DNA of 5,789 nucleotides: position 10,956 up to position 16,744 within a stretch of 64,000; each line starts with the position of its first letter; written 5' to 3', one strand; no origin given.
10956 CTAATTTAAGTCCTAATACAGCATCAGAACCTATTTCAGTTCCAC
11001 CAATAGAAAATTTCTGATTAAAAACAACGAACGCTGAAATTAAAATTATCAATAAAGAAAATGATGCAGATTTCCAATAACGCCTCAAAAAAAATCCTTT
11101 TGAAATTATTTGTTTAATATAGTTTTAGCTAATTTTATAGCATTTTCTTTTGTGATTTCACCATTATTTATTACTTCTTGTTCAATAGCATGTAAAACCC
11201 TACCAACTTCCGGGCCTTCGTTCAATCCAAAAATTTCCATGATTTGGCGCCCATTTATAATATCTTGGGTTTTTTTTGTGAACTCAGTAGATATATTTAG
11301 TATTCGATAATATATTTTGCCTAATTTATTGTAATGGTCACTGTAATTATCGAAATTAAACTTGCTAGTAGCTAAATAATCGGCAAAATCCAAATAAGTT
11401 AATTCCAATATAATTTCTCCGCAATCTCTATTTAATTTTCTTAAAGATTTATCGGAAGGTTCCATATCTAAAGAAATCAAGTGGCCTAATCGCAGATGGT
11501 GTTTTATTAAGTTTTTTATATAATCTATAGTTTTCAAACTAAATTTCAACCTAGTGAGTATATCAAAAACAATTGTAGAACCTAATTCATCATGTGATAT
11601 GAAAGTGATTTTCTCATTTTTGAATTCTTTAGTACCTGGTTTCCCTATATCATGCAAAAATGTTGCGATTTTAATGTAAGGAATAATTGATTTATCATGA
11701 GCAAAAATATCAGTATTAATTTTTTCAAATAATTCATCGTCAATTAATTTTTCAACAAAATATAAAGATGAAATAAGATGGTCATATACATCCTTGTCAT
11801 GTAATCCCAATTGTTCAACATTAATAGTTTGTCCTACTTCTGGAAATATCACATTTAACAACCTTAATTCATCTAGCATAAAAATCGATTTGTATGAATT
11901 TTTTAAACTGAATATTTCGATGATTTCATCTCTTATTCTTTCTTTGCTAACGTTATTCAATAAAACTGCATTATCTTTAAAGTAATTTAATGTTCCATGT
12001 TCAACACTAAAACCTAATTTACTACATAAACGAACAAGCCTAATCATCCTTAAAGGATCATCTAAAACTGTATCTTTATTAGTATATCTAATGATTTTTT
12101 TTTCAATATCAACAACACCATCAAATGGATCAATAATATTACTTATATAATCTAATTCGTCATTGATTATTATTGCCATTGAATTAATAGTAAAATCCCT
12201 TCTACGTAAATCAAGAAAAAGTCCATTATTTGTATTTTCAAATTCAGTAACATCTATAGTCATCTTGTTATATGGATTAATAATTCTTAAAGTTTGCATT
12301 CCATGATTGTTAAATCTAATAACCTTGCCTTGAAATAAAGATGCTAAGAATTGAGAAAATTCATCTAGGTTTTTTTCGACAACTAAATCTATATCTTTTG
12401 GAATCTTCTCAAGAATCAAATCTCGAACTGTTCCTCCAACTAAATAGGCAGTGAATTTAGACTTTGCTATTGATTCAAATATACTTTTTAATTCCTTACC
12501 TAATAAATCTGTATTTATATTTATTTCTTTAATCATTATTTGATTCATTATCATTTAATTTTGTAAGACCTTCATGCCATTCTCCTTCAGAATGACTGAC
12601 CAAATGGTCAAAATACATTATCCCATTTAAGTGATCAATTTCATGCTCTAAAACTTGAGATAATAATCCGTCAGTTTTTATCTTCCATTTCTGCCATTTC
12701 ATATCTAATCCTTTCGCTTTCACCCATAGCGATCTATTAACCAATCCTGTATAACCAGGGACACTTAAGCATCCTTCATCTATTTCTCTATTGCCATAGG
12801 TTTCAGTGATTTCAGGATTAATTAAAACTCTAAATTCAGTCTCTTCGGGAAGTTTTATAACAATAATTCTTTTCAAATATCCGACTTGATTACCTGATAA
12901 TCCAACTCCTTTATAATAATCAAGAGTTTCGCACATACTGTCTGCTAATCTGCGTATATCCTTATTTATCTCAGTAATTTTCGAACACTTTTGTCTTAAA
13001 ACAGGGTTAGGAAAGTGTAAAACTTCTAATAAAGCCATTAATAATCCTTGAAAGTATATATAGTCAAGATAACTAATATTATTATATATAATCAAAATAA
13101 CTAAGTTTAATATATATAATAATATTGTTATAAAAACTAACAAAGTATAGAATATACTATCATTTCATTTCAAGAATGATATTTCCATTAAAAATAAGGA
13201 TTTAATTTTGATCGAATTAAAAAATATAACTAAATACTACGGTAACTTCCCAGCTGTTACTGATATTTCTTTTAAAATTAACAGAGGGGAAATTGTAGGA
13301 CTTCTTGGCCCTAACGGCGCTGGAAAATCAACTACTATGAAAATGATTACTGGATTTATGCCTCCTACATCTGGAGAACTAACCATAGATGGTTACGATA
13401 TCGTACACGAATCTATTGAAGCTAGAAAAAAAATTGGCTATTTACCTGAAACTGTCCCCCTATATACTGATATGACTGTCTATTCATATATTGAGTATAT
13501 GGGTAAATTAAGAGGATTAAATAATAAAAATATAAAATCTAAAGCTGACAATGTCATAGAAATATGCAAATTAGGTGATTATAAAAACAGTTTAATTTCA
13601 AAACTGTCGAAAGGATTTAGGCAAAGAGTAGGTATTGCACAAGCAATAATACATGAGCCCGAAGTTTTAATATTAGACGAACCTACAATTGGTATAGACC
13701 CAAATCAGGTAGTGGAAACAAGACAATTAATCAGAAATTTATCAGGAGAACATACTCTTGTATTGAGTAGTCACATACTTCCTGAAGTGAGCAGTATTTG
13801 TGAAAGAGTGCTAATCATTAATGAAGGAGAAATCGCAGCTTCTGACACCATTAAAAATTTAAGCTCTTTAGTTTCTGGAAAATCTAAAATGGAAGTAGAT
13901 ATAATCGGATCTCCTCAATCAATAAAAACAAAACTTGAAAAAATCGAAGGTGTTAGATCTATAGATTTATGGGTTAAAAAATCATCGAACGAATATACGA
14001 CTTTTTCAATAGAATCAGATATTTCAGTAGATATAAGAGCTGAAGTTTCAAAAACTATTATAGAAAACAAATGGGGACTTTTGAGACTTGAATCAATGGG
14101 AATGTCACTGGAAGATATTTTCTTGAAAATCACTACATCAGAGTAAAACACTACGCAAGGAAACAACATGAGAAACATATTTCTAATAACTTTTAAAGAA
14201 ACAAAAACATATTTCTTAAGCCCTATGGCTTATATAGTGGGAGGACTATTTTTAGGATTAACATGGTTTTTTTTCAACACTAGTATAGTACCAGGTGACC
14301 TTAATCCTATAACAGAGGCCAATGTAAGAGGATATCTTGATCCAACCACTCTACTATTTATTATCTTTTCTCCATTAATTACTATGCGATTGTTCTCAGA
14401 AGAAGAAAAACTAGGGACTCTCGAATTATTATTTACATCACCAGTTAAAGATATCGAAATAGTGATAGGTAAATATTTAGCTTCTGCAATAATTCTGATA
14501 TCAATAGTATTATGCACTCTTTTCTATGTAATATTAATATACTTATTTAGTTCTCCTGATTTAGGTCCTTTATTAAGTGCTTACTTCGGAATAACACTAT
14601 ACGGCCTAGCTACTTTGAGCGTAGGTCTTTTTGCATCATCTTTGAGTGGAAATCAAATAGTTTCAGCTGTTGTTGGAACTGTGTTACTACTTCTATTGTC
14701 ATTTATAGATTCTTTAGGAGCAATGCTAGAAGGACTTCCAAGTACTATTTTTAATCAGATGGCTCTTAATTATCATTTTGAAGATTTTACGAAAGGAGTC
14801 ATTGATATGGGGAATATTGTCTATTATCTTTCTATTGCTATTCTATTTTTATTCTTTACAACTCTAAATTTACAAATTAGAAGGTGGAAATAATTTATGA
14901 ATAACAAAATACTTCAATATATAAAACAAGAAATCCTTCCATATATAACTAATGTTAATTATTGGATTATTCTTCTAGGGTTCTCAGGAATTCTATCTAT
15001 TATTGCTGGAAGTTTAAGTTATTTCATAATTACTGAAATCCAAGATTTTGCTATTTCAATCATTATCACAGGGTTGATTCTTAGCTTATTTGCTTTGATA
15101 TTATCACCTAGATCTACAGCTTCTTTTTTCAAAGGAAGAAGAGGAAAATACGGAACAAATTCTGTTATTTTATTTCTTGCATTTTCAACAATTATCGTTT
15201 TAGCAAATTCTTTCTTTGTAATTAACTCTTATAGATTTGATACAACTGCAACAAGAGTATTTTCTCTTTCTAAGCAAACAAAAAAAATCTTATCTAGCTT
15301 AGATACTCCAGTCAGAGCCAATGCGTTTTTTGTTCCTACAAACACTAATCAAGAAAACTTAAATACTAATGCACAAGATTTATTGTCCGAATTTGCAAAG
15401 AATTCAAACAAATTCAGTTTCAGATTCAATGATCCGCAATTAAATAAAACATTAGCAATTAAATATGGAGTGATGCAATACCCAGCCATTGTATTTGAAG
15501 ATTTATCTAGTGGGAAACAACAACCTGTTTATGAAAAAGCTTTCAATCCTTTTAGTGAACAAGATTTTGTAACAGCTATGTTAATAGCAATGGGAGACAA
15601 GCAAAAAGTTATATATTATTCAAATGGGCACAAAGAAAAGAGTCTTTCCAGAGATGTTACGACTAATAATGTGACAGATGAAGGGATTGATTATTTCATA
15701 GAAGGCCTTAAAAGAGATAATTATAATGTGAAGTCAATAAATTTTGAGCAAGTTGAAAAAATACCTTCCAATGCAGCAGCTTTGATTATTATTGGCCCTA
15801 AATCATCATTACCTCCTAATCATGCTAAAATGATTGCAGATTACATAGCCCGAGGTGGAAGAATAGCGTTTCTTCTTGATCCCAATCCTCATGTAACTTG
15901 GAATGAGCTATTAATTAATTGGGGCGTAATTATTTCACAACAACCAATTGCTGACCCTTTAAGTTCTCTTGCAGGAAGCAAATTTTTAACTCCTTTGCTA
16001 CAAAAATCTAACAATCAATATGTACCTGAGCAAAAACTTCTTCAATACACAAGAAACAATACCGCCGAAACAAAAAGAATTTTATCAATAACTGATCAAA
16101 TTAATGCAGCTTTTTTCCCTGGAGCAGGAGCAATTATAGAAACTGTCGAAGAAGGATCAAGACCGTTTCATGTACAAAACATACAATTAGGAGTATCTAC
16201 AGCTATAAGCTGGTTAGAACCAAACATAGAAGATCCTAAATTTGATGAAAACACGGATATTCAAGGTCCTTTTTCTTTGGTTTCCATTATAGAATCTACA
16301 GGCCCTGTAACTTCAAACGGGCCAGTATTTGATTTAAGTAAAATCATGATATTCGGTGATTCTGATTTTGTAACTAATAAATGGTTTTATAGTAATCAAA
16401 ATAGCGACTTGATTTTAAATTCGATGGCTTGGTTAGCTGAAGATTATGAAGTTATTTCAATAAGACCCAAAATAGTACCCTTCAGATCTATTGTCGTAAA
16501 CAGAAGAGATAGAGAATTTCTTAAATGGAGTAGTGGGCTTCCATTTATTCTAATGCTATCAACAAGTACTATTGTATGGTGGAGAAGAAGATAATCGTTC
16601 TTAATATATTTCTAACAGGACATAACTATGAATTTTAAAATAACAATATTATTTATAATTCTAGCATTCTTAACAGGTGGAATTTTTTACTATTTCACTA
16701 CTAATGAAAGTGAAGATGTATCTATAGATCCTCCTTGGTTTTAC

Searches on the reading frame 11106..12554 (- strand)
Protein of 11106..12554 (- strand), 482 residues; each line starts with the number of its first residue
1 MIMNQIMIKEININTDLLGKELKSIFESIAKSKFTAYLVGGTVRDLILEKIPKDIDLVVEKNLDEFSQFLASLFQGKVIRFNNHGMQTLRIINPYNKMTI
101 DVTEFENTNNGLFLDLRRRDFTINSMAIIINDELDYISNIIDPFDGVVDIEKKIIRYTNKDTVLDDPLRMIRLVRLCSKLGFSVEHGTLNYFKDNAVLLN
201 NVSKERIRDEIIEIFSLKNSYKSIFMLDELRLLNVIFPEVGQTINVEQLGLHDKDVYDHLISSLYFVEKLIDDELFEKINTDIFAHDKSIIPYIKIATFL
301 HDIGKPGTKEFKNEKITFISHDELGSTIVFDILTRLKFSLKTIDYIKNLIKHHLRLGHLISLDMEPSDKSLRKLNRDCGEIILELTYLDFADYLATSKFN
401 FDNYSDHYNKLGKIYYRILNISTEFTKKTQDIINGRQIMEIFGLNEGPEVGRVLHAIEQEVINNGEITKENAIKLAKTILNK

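Call 8: search_protein_families(library=pfam, proteins=[window:11106-12554:-], max_evalue=0.0001)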
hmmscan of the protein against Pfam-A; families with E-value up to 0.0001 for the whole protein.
window:11106-12554:- (482 aa): 4 families
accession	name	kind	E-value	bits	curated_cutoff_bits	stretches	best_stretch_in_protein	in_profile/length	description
PF01743.26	PolyA_pol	-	4.2e-18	66.3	23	1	36-156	1-126/126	Poly A polymerase head domain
PF12627.12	PolyA_pol_RNAbd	-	8.2e-14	51.6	22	1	181-240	1-60/64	Probable RNA and SrmB- binding site of polymerase A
PF01966.28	HD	-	2.5e-09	37.8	22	1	294-396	27-115/116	HD domain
PF13735.12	tRNA_NucTran2_2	-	1.3e-07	32.1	27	1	332-473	27-145/149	tRNA nucleotidyltransferase domain 2 putative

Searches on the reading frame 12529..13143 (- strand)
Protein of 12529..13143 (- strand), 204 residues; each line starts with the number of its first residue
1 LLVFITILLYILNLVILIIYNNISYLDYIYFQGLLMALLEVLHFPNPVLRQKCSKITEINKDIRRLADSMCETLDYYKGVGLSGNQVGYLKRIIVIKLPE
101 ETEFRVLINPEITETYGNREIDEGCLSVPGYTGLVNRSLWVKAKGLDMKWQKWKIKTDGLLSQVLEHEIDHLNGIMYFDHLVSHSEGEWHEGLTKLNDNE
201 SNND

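Call 8: search_protein_families(library=pfam, proteins=[window:12529-13143:-], max_evalue=0.0001)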
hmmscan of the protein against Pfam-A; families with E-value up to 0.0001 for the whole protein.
window:12529-13143:- (204 aa): 1 family
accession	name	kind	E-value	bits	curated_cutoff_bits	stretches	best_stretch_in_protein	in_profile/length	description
PF01327.26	Pep_deformylase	-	2.4e-43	147.8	22.8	1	39-183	2-152/156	Polypeptide deformylase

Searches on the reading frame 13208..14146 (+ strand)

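Call 8: search_protein_families(library=pfam, proteins=[window:13208-14146:+], max_evalue=0.0001)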
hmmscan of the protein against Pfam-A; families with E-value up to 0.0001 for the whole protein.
window:13208-14146:+ (312 aa): 2 families
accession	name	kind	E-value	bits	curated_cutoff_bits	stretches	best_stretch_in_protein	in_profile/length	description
PF00005.33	ABC_tran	-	7.7e-35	120.9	25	1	18-160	2-136/137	ABC transporter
PF13304.12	AAA_21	-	7.2e-09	36.6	27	0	117-193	222-301/304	AAA domain, putative AbiEii toxin, Type IV TA system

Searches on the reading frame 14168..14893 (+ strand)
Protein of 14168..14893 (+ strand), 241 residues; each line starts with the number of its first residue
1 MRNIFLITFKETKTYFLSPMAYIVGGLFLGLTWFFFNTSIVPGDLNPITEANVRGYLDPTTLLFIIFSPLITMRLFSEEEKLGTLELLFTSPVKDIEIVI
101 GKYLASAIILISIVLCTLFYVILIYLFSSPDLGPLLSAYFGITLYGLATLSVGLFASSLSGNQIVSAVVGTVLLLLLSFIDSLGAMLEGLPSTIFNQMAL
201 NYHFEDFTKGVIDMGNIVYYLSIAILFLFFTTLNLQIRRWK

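Call 8: search_protein_families(library=pfam, proteins=[window:14168-14893:+], max_evalue=0.0001)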
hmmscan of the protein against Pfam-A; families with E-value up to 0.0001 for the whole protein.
window:14168-14893:+ (241 aa): 5 families
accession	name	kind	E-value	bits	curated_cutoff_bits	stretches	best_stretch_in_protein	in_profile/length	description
PF12679.13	ABC2_membrane_2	-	1.1e-11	45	27.2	1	56-180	70-198/283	ABC-2 family transporter protein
PF12698.13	ABC2_membrane_3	-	1.2e-09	38.2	31.6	1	62-230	170-338/347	ABC-2 family transporter protein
PF01061.29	ABC2_membrane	-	8e-09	35.8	26.9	1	4-186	3-182/211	ABC-2 type transporter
PF13346.12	ABC2_membrane_5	-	9.1e-07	29.1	25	1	63-231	42-193/205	ABC-2 family transporter protein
PF12730.13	ABC2_membrane_4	-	2.1e-06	28.3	27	1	60-174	56-176/179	ABC-2 family transporter protein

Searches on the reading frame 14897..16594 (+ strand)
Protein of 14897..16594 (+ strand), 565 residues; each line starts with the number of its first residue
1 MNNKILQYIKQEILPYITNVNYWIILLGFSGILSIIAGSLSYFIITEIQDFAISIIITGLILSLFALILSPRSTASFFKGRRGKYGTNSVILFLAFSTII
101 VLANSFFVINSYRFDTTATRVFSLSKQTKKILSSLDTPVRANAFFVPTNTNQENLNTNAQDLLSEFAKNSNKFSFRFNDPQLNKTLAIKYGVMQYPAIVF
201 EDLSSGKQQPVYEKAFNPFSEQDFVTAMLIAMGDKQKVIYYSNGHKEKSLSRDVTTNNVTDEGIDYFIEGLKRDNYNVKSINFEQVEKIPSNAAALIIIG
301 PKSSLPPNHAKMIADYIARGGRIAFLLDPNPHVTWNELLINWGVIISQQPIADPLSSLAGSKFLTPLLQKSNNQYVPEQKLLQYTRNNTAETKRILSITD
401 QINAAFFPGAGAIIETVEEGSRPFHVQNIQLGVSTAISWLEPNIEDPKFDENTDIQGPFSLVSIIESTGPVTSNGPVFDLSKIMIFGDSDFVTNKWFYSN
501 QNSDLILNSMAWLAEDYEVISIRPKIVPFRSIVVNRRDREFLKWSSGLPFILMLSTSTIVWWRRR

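Call 8: search_protein_families(library=pfam, proteins=[window:14897-16594:+], max_evalue=0.0001)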
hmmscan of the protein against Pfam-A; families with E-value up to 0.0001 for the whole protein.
window:14897-16594:+ (565 aa): 2 families
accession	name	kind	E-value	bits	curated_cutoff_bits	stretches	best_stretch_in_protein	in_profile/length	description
PF09822.16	ABC_transp_aux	-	5.2e-17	62.4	34.7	1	237-508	2-287/288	ABC-type uncharacterized transport system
PF23357.1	DUF7088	-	9.4e-14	51.9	27.8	1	120-212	3-99/105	Domain of unknown function (DUF7088)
